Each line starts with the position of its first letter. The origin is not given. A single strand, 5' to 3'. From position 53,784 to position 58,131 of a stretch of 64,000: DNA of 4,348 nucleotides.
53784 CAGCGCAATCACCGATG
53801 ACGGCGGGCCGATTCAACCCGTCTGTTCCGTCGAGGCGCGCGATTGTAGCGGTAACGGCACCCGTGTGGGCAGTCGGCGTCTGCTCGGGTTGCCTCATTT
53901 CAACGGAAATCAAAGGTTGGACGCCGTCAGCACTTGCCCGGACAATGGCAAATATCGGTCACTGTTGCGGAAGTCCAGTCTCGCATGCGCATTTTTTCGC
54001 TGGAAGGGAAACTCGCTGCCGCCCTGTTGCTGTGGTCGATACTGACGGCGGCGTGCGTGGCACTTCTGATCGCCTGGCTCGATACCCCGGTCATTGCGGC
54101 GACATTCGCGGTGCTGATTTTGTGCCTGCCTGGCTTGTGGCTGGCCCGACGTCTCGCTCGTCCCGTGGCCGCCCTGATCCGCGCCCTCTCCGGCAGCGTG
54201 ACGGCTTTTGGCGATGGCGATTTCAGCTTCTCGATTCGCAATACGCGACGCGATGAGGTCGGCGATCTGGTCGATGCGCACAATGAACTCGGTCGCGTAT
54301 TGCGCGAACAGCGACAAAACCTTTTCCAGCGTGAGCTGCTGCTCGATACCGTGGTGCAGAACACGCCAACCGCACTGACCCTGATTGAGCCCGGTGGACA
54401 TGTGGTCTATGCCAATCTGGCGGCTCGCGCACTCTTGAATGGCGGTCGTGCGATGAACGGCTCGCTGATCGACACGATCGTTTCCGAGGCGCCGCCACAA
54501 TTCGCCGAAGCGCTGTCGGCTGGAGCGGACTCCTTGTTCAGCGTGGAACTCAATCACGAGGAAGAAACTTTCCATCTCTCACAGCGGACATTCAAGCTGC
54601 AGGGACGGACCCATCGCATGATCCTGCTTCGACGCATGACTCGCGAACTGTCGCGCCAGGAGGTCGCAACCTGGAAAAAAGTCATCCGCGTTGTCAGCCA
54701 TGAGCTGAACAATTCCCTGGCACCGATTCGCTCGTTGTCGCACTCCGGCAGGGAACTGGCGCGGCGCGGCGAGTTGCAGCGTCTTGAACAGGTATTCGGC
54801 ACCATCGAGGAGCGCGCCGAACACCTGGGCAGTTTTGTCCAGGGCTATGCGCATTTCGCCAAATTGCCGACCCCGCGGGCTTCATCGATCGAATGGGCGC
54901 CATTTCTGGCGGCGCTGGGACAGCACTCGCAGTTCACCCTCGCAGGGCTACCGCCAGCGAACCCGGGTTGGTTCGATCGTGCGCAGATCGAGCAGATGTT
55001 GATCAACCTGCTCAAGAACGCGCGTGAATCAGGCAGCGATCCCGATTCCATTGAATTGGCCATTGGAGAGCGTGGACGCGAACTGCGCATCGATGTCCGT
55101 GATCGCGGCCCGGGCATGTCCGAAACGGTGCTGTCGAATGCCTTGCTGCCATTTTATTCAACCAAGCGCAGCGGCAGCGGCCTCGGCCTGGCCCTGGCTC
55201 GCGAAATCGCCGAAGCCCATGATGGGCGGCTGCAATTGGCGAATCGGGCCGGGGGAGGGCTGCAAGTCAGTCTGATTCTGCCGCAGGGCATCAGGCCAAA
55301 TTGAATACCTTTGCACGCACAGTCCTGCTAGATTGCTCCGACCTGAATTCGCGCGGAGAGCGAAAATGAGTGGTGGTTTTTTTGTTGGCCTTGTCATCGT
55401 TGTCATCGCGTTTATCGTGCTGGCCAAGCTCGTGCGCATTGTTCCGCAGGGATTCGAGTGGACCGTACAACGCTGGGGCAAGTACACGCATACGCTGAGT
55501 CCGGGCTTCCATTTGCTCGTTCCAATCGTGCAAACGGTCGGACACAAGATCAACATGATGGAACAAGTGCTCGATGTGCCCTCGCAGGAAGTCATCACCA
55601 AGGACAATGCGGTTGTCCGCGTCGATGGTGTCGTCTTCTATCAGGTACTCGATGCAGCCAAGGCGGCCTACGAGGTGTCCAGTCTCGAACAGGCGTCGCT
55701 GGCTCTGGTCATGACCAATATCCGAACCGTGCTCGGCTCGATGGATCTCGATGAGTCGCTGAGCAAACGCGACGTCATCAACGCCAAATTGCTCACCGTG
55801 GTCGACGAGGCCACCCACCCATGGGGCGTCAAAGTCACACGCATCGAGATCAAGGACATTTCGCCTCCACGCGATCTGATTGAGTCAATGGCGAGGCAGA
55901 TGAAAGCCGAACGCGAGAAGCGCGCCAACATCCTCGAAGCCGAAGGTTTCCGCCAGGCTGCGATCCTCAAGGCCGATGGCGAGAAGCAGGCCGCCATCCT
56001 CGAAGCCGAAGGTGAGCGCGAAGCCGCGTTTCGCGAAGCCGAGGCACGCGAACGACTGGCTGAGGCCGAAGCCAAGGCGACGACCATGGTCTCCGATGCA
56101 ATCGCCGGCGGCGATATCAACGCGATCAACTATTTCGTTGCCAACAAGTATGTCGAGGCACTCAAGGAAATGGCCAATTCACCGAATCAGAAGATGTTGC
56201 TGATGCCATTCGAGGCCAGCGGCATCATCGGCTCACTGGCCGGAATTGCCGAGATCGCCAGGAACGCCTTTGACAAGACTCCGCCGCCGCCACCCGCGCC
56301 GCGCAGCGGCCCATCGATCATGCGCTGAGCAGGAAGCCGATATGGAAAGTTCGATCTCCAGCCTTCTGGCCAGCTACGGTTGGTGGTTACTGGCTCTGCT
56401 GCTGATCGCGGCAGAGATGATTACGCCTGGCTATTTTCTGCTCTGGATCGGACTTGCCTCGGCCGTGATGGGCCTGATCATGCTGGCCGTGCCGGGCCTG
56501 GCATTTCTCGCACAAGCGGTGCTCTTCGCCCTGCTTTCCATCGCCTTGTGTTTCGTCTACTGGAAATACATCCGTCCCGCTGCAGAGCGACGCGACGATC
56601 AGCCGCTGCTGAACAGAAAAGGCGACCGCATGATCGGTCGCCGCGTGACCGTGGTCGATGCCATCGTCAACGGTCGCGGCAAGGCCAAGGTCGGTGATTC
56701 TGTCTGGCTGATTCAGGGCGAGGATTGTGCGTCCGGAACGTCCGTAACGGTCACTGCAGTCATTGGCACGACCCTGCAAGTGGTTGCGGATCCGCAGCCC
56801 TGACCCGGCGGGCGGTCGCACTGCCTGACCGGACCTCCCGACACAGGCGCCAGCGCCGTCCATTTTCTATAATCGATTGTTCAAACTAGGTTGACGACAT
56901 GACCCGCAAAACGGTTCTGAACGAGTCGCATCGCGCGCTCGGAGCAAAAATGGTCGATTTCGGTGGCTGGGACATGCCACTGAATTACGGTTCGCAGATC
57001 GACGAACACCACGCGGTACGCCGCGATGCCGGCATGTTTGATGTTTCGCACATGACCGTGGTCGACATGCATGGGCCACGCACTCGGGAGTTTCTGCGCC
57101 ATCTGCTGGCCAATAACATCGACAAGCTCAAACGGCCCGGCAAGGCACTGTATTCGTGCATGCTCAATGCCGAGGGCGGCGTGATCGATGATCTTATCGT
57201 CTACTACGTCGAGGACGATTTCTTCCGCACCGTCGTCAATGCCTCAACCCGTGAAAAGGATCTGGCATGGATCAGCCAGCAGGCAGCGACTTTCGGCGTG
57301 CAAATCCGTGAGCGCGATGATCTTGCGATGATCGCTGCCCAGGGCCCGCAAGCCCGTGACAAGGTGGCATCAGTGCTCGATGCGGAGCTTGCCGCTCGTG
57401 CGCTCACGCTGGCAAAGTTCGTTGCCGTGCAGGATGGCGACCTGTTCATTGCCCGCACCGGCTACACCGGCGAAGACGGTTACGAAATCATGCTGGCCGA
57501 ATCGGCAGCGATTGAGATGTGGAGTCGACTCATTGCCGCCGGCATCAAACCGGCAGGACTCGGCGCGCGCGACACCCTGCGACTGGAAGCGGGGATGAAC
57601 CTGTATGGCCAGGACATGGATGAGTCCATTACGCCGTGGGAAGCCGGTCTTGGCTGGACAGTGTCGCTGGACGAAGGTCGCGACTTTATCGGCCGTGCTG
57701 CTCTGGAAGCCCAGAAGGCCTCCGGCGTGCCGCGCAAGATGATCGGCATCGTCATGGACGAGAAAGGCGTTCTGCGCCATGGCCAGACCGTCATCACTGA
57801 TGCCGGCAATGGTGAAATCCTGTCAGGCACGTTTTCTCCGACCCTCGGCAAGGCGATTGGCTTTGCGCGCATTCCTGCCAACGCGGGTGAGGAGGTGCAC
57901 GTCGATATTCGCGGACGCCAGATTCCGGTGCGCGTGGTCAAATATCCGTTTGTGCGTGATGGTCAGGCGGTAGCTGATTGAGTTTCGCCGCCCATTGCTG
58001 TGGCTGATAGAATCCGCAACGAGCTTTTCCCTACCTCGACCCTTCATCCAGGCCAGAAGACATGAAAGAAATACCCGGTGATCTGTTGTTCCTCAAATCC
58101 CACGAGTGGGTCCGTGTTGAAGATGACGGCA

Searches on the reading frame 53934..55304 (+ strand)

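Call 38: search_protein_families(library=pfam, proteins=[window:53934-55304:+], max_evalue=0.0001)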
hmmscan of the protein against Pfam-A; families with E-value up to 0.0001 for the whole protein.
window:53934-55304:+ (456 aa): 3 families
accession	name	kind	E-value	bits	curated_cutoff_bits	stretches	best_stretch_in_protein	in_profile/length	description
PF02518.31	HATPase_c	-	8.3e-20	71.7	26.4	1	348-451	2-109/111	Histidine kinase-, DNA gyrase B-, and HSP90-like ATPase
PF00672.30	HAMP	-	1.3e-06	29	25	1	73-124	1-52/53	HAMP domain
PF13581.12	HATPase_c_2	-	2.3e-05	24.8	27.4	1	355-429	39-112/127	Histidine kinase-like ATPase domain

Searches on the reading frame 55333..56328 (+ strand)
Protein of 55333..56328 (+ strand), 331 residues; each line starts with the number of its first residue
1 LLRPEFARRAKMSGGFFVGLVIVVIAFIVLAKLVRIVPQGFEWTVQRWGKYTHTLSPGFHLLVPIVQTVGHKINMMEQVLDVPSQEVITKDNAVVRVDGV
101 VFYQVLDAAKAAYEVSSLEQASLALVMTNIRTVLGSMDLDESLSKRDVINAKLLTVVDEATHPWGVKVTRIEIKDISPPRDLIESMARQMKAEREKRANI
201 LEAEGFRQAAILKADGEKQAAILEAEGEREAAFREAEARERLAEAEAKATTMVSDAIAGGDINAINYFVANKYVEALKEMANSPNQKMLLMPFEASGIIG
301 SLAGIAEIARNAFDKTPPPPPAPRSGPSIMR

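Call 38: search_protein_families(library=pfam, proteins=[window:55333-56328:+], max_evalue=0.0001)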
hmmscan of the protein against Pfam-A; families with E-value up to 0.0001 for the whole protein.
window:55333-56328:+ (331 aa): 1 family
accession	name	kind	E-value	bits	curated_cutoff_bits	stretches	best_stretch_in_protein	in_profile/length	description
PF01145.31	Band_7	-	4.3e-35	121.8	23.6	1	36-205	2-174/176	SPFH domain / Band 7 family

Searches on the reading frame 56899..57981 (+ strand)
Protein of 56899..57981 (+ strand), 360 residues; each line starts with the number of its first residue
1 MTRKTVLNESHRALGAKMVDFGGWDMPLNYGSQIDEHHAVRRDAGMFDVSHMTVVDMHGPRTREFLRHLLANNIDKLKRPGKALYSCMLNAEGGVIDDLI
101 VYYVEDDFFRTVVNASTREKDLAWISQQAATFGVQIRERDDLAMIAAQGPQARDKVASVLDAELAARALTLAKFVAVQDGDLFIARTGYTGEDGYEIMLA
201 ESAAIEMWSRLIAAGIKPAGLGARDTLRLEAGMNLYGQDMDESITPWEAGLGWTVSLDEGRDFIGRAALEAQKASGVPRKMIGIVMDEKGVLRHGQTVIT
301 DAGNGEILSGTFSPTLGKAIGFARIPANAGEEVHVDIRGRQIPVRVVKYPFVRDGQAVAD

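Call 38: search_protein_families(library=pfam, proteins=[window:56899-57981:+], max_evalue=0.0001)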
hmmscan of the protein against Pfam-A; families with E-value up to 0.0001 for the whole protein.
window:56899-57981:+ (360 aa): 2 families
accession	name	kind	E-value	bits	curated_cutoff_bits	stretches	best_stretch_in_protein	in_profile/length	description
PF01571.26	GCV_T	-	1.7e-88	296.6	25.6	1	7-254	1-255/255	Aminomethyltransferase folate-binding domain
PF08669.17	GCV_T_C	-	1.4e-17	63.8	25.9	1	279-352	1-79/80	Glycine cleavage T-protein C-terminal barrel domain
